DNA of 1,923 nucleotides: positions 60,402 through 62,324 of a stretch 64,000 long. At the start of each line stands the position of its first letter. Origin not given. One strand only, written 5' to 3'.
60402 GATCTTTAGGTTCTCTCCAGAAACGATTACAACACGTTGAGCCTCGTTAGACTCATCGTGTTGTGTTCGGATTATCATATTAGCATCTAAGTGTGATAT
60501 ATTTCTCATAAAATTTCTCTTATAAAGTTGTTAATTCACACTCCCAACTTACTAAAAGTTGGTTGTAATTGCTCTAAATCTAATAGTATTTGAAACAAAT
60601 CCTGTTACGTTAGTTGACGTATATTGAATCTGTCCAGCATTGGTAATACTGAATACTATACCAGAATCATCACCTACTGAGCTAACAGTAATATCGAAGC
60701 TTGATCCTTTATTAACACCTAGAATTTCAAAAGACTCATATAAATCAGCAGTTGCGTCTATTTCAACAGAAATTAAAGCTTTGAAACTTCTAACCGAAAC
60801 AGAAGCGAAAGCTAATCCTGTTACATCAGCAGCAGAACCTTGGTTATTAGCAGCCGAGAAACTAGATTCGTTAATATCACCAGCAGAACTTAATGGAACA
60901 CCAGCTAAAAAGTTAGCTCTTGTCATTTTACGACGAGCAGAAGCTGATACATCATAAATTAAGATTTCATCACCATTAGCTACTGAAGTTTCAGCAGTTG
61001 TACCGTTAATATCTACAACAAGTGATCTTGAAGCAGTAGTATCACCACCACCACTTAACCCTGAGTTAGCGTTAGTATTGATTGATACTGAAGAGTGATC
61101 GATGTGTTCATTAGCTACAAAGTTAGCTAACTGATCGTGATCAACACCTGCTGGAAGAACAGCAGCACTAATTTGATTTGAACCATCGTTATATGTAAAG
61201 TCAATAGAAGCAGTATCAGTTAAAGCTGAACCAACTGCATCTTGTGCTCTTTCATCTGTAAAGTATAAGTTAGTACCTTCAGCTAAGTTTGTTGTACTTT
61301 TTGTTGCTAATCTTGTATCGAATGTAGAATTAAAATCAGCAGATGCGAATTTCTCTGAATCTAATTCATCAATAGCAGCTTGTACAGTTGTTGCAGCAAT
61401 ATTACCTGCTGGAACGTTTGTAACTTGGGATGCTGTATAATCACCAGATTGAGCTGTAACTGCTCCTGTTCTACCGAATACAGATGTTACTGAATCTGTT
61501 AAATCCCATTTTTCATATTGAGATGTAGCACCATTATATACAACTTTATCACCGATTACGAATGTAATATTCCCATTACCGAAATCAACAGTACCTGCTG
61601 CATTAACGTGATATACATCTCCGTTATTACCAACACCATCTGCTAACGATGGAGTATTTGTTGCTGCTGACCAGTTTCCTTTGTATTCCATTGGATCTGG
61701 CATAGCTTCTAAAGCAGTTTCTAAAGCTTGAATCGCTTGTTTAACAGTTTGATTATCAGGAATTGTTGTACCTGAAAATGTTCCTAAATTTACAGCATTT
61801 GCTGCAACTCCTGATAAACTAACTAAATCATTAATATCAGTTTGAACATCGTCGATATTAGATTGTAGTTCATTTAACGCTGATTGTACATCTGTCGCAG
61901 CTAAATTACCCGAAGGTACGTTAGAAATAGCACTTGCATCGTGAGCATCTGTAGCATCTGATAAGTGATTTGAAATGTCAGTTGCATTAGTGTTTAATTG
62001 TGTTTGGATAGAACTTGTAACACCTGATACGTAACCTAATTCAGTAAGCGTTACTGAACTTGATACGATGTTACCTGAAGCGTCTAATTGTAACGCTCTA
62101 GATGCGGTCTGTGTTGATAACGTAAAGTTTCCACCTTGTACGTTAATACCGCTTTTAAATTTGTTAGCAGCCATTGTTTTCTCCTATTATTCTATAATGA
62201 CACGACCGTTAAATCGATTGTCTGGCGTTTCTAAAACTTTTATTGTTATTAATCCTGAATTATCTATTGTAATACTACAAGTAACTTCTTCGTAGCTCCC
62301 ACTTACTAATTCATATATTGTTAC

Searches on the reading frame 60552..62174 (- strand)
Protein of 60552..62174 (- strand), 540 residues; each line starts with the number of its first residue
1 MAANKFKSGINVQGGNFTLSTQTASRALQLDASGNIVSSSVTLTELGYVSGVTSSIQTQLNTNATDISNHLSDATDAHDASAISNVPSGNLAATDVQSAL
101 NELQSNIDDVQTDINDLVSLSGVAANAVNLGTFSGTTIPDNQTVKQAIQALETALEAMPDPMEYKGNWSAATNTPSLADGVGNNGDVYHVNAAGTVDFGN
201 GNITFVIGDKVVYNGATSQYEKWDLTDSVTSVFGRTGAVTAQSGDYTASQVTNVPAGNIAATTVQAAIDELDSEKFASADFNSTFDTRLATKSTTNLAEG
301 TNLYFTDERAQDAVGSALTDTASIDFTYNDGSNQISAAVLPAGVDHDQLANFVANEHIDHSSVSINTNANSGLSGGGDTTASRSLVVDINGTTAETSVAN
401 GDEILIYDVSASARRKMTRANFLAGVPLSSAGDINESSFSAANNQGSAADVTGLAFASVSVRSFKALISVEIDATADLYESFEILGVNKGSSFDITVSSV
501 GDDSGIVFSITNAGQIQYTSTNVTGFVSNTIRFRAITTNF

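Call 25: search_protein_families(library=phrogs, proteins=[window:60552-62174:-], max_evalue=0.00001)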
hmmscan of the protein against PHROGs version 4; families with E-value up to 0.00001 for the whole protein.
window:60552-62174:- (540 aa): 4 families
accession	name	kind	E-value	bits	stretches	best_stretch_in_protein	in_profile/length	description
phrog_13892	-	tail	1.6e-30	107.7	1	162-343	485-666/676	minor tail protein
phrog_31460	-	tail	3.7e-13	50.6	1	162-250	77-163/288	tail protein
phrog_24595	-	head and packaging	1.5e-10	42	1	38-157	112-236/325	virion structural protein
phrog_29238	-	unknown function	2e-08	33.6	1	164-217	55-108/997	-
